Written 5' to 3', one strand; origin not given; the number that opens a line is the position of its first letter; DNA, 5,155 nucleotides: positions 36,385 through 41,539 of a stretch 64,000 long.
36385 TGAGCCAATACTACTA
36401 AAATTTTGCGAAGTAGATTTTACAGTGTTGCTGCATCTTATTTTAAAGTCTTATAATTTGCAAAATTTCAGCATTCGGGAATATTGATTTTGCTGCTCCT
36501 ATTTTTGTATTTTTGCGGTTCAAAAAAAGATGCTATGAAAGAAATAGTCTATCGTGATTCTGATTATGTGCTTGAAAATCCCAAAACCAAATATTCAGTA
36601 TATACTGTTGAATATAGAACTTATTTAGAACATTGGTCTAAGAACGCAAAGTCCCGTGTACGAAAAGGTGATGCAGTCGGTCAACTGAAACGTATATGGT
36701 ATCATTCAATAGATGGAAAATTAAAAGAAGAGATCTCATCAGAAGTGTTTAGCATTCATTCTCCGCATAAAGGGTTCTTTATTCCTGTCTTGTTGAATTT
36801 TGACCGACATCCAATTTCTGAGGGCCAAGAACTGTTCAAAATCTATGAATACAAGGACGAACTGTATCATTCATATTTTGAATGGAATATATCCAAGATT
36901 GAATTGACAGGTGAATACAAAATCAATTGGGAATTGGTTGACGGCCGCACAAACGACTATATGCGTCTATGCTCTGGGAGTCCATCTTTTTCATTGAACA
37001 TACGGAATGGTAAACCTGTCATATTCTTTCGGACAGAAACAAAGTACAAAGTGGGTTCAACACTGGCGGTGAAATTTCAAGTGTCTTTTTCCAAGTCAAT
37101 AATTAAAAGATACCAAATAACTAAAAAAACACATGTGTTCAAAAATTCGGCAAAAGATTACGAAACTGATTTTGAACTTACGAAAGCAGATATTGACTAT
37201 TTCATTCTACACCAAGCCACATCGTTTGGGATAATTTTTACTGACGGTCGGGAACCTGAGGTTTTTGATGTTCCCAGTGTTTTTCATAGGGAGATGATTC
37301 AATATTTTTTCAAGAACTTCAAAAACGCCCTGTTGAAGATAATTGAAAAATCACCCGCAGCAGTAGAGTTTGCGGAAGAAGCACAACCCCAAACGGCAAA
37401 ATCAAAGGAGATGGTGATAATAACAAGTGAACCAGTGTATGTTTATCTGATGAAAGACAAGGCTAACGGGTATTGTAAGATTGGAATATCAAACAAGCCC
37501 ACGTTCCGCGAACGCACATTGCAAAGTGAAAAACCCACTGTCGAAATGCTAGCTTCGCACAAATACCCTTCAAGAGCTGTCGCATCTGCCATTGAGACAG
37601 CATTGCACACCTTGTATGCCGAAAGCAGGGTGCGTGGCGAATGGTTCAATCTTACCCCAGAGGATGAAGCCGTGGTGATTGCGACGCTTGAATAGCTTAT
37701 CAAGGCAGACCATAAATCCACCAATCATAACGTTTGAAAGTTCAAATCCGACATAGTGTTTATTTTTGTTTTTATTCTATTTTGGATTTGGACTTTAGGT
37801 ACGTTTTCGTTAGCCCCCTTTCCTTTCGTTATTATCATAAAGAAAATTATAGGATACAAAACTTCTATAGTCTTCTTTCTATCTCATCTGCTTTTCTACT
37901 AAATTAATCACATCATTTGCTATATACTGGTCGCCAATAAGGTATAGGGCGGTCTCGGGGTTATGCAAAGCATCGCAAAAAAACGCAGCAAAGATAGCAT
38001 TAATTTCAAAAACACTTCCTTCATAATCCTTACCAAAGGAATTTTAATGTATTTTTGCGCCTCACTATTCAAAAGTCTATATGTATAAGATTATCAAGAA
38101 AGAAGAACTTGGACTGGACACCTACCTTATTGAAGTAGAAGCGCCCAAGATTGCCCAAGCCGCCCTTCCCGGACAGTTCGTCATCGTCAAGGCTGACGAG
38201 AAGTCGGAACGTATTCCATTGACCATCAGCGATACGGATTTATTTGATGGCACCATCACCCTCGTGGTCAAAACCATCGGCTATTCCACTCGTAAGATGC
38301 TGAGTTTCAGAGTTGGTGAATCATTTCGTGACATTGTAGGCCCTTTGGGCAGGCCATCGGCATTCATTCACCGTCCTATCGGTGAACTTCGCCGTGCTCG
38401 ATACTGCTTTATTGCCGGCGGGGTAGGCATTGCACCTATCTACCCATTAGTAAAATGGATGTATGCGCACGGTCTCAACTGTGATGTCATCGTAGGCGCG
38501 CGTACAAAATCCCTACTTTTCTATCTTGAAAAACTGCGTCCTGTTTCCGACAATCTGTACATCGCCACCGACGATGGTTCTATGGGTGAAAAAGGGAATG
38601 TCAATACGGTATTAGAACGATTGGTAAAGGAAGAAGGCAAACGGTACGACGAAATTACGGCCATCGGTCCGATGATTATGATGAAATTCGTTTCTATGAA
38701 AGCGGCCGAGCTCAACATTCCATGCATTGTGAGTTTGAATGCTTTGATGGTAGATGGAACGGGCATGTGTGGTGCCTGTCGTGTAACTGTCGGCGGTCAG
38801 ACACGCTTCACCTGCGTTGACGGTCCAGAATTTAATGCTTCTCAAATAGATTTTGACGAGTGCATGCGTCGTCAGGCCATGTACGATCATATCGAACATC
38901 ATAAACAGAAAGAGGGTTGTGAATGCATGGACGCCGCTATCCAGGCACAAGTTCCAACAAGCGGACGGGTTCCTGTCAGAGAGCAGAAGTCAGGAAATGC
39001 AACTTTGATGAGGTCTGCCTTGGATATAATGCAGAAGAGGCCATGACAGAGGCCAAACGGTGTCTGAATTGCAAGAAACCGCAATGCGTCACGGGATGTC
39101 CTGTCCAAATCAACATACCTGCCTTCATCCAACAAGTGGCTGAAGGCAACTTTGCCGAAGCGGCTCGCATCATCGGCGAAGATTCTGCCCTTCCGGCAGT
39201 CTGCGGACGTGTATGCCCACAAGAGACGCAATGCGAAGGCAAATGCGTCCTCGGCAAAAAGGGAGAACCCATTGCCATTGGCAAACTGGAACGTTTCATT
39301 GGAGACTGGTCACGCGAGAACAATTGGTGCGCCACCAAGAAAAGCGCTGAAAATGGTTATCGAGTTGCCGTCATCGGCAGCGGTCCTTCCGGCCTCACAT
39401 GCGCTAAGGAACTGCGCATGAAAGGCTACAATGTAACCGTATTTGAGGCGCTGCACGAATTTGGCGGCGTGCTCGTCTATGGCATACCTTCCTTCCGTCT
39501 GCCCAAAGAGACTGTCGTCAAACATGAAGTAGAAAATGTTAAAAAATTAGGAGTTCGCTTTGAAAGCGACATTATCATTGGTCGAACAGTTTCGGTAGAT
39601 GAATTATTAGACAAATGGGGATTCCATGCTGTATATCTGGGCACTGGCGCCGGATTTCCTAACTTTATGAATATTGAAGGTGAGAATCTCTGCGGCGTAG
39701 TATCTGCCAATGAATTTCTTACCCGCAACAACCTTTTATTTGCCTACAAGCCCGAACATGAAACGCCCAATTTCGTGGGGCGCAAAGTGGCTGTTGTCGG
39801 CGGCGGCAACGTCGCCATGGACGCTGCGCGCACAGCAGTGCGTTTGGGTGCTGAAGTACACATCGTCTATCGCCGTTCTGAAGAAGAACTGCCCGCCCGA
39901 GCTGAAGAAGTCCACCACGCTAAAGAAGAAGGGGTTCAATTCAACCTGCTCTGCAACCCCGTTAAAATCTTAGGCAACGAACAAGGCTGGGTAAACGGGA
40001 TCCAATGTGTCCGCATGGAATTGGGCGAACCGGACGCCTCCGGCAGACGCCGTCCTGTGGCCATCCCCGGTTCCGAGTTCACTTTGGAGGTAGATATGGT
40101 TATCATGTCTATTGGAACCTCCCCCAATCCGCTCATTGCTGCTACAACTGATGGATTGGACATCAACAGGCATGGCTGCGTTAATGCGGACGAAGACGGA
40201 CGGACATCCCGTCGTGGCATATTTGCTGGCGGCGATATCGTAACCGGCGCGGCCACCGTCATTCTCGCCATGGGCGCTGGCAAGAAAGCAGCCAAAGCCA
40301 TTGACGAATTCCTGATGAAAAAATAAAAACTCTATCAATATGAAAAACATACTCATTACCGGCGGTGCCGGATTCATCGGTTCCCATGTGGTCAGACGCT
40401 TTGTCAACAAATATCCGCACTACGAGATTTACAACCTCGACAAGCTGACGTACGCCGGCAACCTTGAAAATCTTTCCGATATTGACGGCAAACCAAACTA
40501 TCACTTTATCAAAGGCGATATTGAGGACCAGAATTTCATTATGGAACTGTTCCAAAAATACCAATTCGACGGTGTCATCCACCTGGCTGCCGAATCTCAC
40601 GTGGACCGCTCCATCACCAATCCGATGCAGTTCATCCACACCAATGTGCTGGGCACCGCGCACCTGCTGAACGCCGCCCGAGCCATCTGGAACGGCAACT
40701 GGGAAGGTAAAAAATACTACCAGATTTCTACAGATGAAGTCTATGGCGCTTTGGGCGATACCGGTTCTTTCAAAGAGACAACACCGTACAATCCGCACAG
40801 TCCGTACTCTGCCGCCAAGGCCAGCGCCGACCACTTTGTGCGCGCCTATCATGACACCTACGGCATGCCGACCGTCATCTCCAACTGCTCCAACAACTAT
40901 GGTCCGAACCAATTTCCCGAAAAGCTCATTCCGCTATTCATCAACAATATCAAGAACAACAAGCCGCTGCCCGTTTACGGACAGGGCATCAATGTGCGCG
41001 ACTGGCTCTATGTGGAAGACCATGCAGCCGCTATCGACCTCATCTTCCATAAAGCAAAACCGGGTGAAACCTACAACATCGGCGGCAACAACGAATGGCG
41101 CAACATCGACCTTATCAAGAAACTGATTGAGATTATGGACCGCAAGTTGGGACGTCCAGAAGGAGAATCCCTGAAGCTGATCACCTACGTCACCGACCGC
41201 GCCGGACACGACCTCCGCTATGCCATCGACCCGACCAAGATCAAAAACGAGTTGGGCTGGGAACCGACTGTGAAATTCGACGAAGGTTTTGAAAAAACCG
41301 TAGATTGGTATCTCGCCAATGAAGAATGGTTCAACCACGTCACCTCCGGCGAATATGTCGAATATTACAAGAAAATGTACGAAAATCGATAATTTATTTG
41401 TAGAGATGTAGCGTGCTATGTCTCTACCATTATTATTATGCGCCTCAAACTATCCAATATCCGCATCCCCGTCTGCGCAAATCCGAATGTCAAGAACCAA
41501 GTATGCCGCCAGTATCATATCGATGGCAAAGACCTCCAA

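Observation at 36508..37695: Orphan fusion: lipoyl/biotinyl-like barrel motif plus unknown middle region plus C-terminal T5orf172 (GIY-YIG-like) domain inside the AT-rich island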

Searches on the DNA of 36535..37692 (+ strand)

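Call 61: search_rna_families(sources=[L032, L051, L049, L077, L031, L041, L042, L025], threshold=gathering)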
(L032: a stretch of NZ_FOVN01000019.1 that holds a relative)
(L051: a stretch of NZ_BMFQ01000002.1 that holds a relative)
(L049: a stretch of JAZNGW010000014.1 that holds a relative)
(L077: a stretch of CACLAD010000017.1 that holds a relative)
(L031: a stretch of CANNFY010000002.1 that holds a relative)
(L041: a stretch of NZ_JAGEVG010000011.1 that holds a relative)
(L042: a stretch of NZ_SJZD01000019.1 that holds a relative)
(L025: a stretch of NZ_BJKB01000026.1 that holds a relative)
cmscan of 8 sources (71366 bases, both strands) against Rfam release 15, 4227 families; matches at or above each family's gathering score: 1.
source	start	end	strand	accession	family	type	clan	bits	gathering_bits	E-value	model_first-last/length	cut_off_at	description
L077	3276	3350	-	RF00005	tRNA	Gene; tRNA;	CL00001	67.1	29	2.2e-12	1-71/71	no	tRNA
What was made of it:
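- Tried and rejected: Rfam searches on the flanking repeats of other loci found only one tRNA, in L077 (call 61).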

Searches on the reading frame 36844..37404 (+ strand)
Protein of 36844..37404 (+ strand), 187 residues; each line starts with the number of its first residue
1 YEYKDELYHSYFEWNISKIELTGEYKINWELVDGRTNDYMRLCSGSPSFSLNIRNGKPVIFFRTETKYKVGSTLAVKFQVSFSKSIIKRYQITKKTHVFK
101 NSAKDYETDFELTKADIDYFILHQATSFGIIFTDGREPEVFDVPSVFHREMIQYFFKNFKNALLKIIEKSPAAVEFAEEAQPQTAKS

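Call 34: search_solved_structures(query=A2, max_evalue=10)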
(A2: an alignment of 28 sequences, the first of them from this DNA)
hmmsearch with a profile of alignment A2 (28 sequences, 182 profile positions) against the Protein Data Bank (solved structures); distinct sequences matched with E-value up to 10: 5.
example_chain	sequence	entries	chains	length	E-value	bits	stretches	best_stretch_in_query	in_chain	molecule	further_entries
3fjv_A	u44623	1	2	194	0.11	15.7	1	62-93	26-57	uncharacterized novel protein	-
8ux9_B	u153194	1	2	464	0.18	15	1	12-125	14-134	AriA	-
8v45_A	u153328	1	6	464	0.18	15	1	12-125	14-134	AriA antitoxin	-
8v46_A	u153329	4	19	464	0.18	15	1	12-125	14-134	AriA antitoxin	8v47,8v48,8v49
2b5o_A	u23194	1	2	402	1.5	12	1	108-168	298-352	Ferredoxin--NADP reductase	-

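Call 40: predict_structure(alignment_id=A2)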
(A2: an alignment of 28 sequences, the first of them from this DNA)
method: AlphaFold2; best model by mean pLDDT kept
length: 187 residues; sequences in the alignment: 28
mean_pLDDT: 93.1   pTM: 0.88
mean pLDDT of the five models: 93.1, 92.8, 92.7, 92.6, 92.4
residues with pLDDT >= 90: 164; 70-90: 14; 50-70: 6; < 50: 3
segments of 3 or more residues with pLDDT < 50: none
pLDDT, mean of each block of 10 residues (from residue 1): 92 98 97 96 91 97 95 97 96 91 89 96 97 97 96 98 98 85 50
secondary structure, 60 per line:
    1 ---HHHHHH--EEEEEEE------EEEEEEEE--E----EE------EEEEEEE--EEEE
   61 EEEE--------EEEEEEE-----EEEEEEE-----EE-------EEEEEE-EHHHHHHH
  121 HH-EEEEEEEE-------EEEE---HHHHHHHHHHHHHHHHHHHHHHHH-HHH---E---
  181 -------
elements in order: H4-9 E12-18 E25-32 E48-54 E57-64 E73-79 E85-91 E106-111 H114-122 E124-131 E139-142 H146-169
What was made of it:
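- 36847..37275 (+): M domain (residues 105-247): beta-rich domain with no solved analogue. Family motifs are D.FT...I.W, KGD..S.LF and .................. Model pLDDT 93 (call 40).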

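Call 42: fold_search(model_id=the predicted structure, library=pdb)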
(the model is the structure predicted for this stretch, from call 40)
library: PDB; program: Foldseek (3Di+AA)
matches with E <= 10: 1692; with E <= 0.001: 0
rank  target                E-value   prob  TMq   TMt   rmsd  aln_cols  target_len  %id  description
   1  6sws_A                3.3e-02  0.54  0.22  0.30   9.6       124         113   10  The DBB dimerization domain of B-cell adaptor for PI3K (BCAP) is required for down regulation of inflammatory signalli (released 2020-02-19)
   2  1u58_A                4.3e-02  0.63  0.26  0.23  16.9       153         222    8  Crystal structure of the murine cytomegalovirus MHC-I homolog m144 (released 2005-07-19)
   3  9q1m_A                5.6e-02  0.51  0.24  0.23  10.3       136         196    9  Crystal structure of human TEAD2 Yap binding domain covalently bound to an allosteric regulator (released 2025-09-03)
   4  6sen_A                5.6e-02  0.47  0.23  0.22   9.6       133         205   10  TEAD4 bound to a FAM181A peptide (released 2019-11-20)
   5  7cnl_C                5.6e-02  0.44  0.22  0.21   9.8       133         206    8  Crystal structure of TEAD3 in complex with VT105 (released 2021-04-28)
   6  2e4f                  6.3e-02  0.63  0.25  0.25   8.2       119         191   12  Crystal Structure of the Cytoplasmic Domain of G-Protein-Gated Inward Rectifier Potassium Channel Kir3.2 (released 2007-06-12)
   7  8vqd_B                6.3e-02  0.57  0.22  0.31   9.0        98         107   11  HER2 S310F in complex with TL1 Fab (released 2024-10-09)
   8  5emw_A                6.3e-02  0.38  0.23  0.21  10.3       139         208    8  Crystal structure of the palmitoylated human TEAD3 transcription factor (released 2015-12-23)
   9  9ma7_G                6.6e-02  0.51  0.19  0.28  10.0        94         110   10  Cryo-EM structure of EBV gp350 D123 in complex with neutralizing antibody 1A12 and 1H5 and non-neutralizing antibody 2 (released 2026-03-18)
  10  7t2k_A                7.0e-02  0.57  0.26  0.25   8.2       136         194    8  Crystal Structure of TEAD2 in a covalent complex with TED-661 (released 2023-06-14)
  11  7tz5_L                7.0e-02  0.44  0.21  0.31  10.0       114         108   11  Cryo-EM structure of antibody TJ5-5 bound to H3 COBRA TJ5 hemagglutinin (released 2022-07-06)
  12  6rp8_C                7.4e-02  0.38  0.20  0.27   8.5        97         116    8  Crystal Structure of Ipilimumab Fab complexed with CTLA-4 at 2.6A resolution (released 2020-07-08)
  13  8pux_B                8.3e-02  0.41  0.23  0.21   9.8       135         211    9  TEAD2 with a covalent inhibitor (released 2023-12-13)
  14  3lrh_I                8.7e-02  0.63  0.22  0.33   9.4        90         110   10  Structure of anti-huntingtin VL domain in complex with huntingtin peptide (released 2011-02-23)
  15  6l9f_B                8.7e-02  0.54  0.25  0.23   9.2       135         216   12  Crystal structure of TEAD4 in complex with a novel FAM181A peptide (released 2019-12-11)
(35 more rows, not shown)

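Call 62: search_protein_representatives(alignment_id=A2)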
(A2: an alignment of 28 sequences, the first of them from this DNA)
Query: 28 sequences, 182 profile positions. Proteins with E-value up to 0.001 (for the whole library): 504; up to 1e-10: 246; up to 1e-30: 23. The best 150 are listed.
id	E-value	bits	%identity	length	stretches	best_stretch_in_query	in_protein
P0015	1.5e-47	178.2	-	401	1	1-180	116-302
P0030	3.9e-46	173.6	-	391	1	1-181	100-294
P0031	6.0e-41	156.7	-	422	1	1-180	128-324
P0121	2.6e-39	151.3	-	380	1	1-180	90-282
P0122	2.3e-37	145.0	-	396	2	1-175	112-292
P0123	1.2e-36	142.7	-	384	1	3-169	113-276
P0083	2.1e-35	138.7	-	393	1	1-180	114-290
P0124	3.0e-35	138.1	-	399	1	1-178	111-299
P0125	4.3e-35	137.6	-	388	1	8-175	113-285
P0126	6.0e-35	137.1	-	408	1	1-175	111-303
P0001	1.8e-34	135.6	-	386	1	1-178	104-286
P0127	6.3e-34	133.8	-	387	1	1-169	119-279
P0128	9.7e-34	133.2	-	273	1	1-166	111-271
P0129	2.3e-33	132.0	-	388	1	1-172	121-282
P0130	2.8e-33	131.7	-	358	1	1-169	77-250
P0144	1.2e-27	113.3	-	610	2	12-131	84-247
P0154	3.5e-24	102.0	-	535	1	11-179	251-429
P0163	6.7e-23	97.9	-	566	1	2-174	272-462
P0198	9.6e-20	87.6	-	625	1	9-168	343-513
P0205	4.2e-19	85.5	-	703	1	1-174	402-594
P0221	1.0e-17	81.0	-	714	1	2-168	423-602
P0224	2.5e-17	79.7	-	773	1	1-177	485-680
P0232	9.9e-17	77.8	-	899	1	3-168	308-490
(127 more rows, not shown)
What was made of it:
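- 36847..37275 (+): 504 representatives (call 62).
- Tried and rejected: The profile search of call 62 was used instead.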

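Call 64: search_protein_families(library=pfam, proteins=[P0232, P0144, P0224, P0221, P0205, P0198, P0163, P0154], max_evalue=0.001)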
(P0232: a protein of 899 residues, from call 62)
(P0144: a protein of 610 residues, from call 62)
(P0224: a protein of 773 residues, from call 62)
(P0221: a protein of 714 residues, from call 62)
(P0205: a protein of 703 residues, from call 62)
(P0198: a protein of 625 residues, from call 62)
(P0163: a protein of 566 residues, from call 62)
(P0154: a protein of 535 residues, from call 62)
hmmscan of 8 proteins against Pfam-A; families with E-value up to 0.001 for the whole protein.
P0232 (899 aa): 4 families
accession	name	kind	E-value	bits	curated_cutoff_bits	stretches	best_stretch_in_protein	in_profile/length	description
PF01580.24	FtsK_SpoIIIE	-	9.6e-52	176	24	1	623-823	2-221/221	FtsK/SpoIIIE family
PF17854.6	FtsK_alpha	-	1.2e-27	96.4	22.9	1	515-615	1-101/101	FtsK alpha domain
PF01935.23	DUF87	-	4.1e-06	27.5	23.2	1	641-788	1-100/220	Helicase HerA, central domain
PF12846.13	AAA_10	-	0.00037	20.1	27.5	0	657-702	19-60/362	AAA-like domain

P0144 (610 aa): 0 families

P0224 (773 aa): 1 family
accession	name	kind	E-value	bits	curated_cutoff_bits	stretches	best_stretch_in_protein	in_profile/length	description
PF00364.28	Biotin_lipoyl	-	0.00085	19.6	22.1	0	419-456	16-53/73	Biotin-requiring enzyme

P0221 (714 aa): 2 families
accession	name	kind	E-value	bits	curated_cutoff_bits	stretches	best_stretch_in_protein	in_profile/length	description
PF13455.12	MUG113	-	6.4e-10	39.9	22.3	1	641-707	1-68/73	Meiotically up-regulated gene 113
PF10544.15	T5orf172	-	4.4e-07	30.8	20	1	629-708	2-96/101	T5orf172 domain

P0205 (703 aa): 2 families
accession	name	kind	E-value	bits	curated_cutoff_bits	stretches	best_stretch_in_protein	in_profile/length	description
PF13455.12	MUG113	-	3.5e-12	47.2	22.3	1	625-693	1-70/73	Meiotically up-regulated gene 113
PF10544.15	T5orf172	-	2.5e-08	34.8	20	1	613-690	2-94/101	T5orf172 domain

P0198 (625 aa): 4 families
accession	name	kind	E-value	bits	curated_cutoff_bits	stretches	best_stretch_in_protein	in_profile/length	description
PF13455.12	MUG113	-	2e-09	38.4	22.3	1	552-619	1-69/73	Meiotically up-regulated gene 113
PF05656.20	DUF805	-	2.4e-09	38.1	25.7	1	9-106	1-111/111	Protein of unknown function (DUF805)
PF10544.15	T5orf172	-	2.5e-06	28.3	20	1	549-619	12-96/101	T5orf172 domain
PF00364.28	Biotin_lipoyl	-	3.4e-05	24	22.1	0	166-191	12-36/73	Biotin-requiring enzyme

P0163 (566 aa): 2 families
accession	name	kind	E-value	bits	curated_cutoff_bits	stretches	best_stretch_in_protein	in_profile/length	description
PF13455.12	MUG113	-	6.5e-12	46.3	22.3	1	494-562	1-70/73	Meiotically up-regulated gene 113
PF10544.15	T5orf172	-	3.3e-08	34.4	20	1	482-562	2-97/101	T5orf172 domain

P0154 (535 aa): 2 families
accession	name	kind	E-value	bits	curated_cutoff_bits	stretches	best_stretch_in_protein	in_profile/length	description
PF13455.12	MUG113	-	9.4e-07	29.8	22.3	1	464-531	2-70/73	Meiotically up-regulated gene 113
PF10544.15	T5orf172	-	0.00042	21.2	20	0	451-531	2-97/101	T5orf172 domain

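Call 81: find_encoding_contigs(protein=P0232, flank=8000, max_places=4)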
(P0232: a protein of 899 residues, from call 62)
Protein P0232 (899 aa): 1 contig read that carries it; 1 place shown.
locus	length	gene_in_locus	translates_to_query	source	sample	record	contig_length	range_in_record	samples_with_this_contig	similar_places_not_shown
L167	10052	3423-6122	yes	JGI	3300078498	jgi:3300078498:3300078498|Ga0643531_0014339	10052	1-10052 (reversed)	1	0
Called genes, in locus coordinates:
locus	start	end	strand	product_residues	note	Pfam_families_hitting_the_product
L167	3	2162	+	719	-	?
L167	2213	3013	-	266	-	PF01479:S4, PF01728:FtsJ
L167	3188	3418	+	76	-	PF20464:MmeI_N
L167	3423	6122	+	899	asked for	PF17854:FtsK_alpha, PF01580:FtsK_SpoIIIE, PF01935:DUF87 (weak)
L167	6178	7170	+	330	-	PF13576:Pentapeptide_3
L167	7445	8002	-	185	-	PF20247:DUF6602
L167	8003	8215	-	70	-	PF20247:DUF6602 (weak)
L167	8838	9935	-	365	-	PF25270:Khk, PF00294:PfkB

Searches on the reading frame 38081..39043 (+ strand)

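Call 18: search_protein_families(library=pfam, proteins=[window:38081-39043:+], max_evalue=0.01)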
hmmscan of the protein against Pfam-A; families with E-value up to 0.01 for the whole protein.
window:38081-39043:+ (321 aa): 2 families
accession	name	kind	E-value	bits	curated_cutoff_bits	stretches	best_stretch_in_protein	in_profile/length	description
PF10418.14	DHODB_Fe-S_bind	-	5.1e-13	49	23.9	1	221-256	2-40/41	Iron-sulfur cluster binding domain of dihydroorotate dehydrogenase B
PF00175.26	NAD_binding_1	-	2.8e-06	28.4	22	1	110-205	1-108/109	Oxidoreductase NAD-binding domain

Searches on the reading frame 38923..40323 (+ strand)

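Call 18: search_protein_families(library=pfam, proteins=[window:38923-40323:+], max_evalue=0.01)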
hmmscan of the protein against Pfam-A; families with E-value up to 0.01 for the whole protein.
window:38923-40323:+ (467 aa): 22 families
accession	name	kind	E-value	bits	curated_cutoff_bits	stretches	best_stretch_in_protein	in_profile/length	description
PF14691.11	Fer4_20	-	1.1e-45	154.5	25.8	1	25-134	2-112/113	Dihydroprymidine dehydrogenase domain II, 4Fe-4S cluster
PF07992.20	Pyr_redox_2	-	2.9e-38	132.4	26.1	1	146-453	1-291/291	Pyridine nucleotide-disulphide oxidoreductase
PF00070.33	Pyr_redox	-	1.1e-15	58.3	22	2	288-361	1-78/82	Pyridine nucleotide-disulphide oxidoreductase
PF13738.12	Pyr_redox_3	-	1.9e-12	47.5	30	1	238-321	129-199/305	Pyridine nucleotide-disulphide oxidoreductase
PF13450.12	NAD_binding_8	-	2.8e-10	40.8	21.9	1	150-183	1-34/68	NAD(P)-binding Rossmann-like domain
PF13241.12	NAD_binding_7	-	5.5e-07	30.6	22.1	1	284-335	5-53/104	Putative NAD(P)-binding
PF01494.25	FAD_binding_3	-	6.7e-07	29.3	22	1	147-178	3-34/349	FAD binding domain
PF03486.20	HI0933_like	-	1.3e-06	28.5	50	1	147-181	2-36/244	HI0933-like protein Rossmann domain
PF12831.13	FAD_oxidored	-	3.1e-06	27.2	27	0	148-188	2-42/416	FAD dependent oxidoreductase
PF00890.30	FAD_binding_2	-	3.9e-06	26.7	20.4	1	148-186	2-40/414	FAD binding domain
PF01946.23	Thi4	-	4.5e-06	26.5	26.2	1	148-214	20-85/235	Thi4 family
PF01262.27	AlaDh_PNT_C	-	8.9e-06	25.7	23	1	288-321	30-63/214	Alanine dehydrogenase/PNT, C-terminal domain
PF02826.25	2-Hacid_dh_C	-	4.3e-05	23.4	25.1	0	278-329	28-79/178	D-isomer specific 2-hydroxyacid dehydrogenase, NAD binding domain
PF01266.30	DAO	-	7.7e-05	22.8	27.9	1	147-181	1-35/353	FAD dependent oxidoreductase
PF01134.28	GIDA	-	9.6e-05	22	22.1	0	148-207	2-60/391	Glucose inhibited division protein A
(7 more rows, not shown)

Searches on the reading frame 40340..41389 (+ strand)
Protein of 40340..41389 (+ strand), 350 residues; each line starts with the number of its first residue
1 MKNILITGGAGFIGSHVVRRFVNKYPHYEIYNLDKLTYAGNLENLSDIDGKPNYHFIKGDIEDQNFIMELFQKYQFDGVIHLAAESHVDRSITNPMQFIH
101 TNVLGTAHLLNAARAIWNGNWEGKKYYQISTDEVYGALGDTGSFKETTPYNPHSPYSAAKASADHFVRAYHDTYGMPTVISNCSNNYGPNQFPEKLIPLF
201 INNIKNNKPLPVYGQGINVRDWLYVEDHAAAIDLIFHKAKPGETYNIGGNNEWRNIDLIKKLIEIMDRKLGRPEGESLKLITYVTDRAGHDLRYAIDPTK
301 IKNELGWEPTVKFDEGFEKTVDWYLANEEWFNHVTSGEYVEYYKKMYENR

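Call 52: find_encoding_contigs(protein=window:40340-41389:+, flank=3000, max_places=6)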
Protein window:40340-41389:+ (350 aa): no gene with exactly this product is on record in the collection.
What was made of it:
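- Tried and rejected: A core-gene look-up (rfbB-like) found nothing, so the organism stays unnamed beyond 'Bacteroidota-like' (call 52).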
